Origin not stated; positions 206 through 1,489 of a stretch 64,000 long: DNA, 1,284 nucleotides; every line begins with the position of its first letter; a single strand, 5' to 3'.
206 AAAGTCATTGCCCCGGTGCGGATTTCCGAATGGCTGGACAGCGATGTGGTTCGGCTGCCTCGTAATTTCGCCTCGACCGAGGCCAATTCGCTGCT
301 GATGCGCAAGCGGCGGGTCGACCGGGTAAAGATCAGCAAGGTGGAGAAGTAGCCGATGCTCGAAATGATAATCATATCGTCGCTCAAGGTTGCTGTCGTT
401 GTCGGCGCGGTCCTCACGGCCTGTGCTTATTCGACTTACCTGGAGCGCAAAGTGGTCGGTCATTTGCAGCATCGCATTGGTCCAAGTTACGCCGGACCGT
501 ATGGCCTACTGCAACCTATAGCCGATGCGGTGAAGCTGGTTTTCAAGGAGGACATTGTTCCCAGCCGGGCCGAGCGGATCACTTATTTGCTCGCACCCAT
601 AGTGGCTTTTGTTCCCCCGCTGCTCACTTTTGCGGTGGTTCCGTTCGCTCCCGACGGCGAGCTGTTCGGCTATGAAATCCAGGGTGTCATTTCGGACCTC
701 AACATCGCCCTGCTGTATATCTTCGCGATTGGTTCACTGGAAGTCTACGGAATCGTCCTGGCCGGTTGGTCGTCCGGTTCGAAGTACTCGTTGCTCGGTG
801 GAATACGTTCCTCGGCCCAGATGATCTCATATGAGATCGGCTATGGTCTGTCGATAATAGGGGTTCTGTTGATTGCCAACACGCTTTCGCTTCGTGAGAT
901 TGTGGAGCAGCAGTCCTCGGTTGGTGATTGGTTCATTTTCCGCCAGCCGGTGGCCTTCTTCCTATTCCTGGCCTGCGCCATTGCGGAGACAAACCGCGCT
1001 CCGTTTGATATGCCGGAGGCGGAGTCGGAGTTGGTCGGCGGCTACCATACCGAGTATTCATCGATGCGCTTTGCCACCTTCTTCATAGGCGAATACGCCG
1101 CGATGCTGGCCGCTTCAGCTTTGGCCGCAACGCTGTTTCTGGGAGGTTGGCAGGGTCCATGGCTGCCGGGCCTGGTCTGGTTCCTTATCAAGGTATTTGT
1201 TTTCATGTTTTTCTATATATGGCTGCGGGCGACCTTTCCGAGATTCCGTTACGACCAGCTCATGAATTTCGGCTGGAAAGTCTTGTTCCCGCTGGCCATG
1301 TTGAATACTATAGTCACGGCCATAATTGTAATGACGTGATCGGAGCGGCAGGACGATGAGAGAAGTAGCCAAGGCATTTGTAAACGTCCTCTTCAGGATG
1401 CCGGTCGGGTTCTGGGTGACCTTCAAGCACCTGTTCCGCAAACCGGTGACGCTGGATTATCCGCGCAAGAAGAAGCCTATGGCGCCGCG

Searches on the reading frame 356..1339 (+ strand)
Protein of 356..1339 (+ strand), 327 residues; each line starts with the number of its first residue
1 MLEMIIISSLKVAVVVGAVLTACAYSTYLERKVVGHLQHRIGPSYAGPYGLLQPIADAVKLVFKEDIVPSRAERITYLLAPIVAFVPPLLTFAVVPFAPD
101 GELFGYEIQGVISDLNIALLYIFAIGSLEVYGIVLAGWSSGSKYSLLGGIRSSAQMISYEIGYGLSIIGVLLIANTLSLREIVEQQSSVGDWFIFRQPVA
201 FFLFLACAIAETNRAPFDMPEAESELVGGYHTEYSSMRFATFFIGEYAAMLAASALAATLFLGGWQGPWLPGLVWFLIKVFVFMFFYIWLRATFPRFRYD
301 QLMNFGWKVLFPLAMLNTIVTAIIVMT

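Call 49: search_protein_families(library=pfam, proteins=[window:356-1339:+], max_evalue=0.01)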
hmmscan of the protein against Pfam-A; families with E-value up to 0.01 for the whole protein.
window:356-1339:+ (327 aa): 1 family
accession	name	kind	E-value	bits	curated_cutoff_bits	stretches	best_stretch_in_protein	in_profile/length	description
PF00146.26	NADHdh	-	9.7e-129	429.4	27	1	11-322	2-298/298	NADH dehydrogenase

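Call 92: find_encoding_contigs(protein=window:356-1339:+, flank=10000, max_places=3)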
Protein window:356-1339:+ (327 aa): 5 contigs read that carry it; 3 places shown.
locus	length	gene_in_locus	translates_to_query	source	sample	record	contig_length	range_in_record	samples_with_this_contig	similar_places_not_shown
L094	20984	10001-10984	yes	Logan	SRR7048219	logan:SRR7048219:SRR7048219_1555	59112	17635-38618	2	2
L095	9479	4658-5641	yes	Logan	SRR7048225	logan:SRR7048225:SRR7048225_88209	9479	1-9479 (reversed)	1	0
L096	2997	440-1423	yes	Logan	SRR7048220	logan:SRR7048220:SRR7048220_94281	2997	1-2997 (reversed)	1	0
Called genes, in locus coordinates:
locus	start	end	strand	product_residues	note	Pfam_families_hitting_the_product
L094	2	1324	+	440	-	PF07690:MFS_1, PF11700:ATG22, PF13347:MFS_2 (weak), PF07690:MFS_1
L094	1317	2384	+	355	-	-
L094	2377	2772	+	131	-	-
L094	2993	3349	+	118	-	PF00507:Oxidored_q4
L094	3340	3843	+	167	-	PF01058:Oxidored_q6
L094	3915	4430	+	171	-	PF00329:Complex1_30kDa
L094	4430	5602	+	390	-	PF00346:Complex1_49kDa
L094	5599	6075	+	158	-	PF01257:2Fe-2S_thioredx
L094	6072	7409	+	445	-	PF01512:Complex1_51K, PF10531:SLBB (faint), PF22461:SLBB_2, PF10589:NADH_4Fe-4S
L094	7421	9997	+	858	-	PF00111:Fer2 (weak), PF13510:Fer2_4, PF10588:NADH-G_4Fe-4S_3, PF22117:Fer4_Nqo3, PF22151:Fer4_NDSU1 (faint), PF00384:Molybdopterin, PF01568:Molydop_binding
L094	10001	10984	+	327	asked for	PF00146:NADHdh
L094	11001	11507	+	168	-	PF13183:Fer4_8 (faint), PF13534:Fer4_17 (faint), PF14697:Fer4_21 (faint), PF13237:Fer4_10 (weak), PF12838:Fer4_7, PF13187:Fer4_9 (weak), PF13484:Fer4_16 (faint), PF00037:Fer4 (weak)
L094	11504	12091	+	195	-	PF00499:Oxidored_q3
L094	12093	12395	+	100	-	PF00420:Oxidored_q2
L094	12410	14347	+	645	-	PF00662:Proton_antipo_N, PF00361:Proton_antipo_M, PF06455:NADH5_C (faint)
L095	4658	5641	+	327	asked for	PF00146:NADHdh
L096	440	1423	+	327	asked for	PF00146:NADHdh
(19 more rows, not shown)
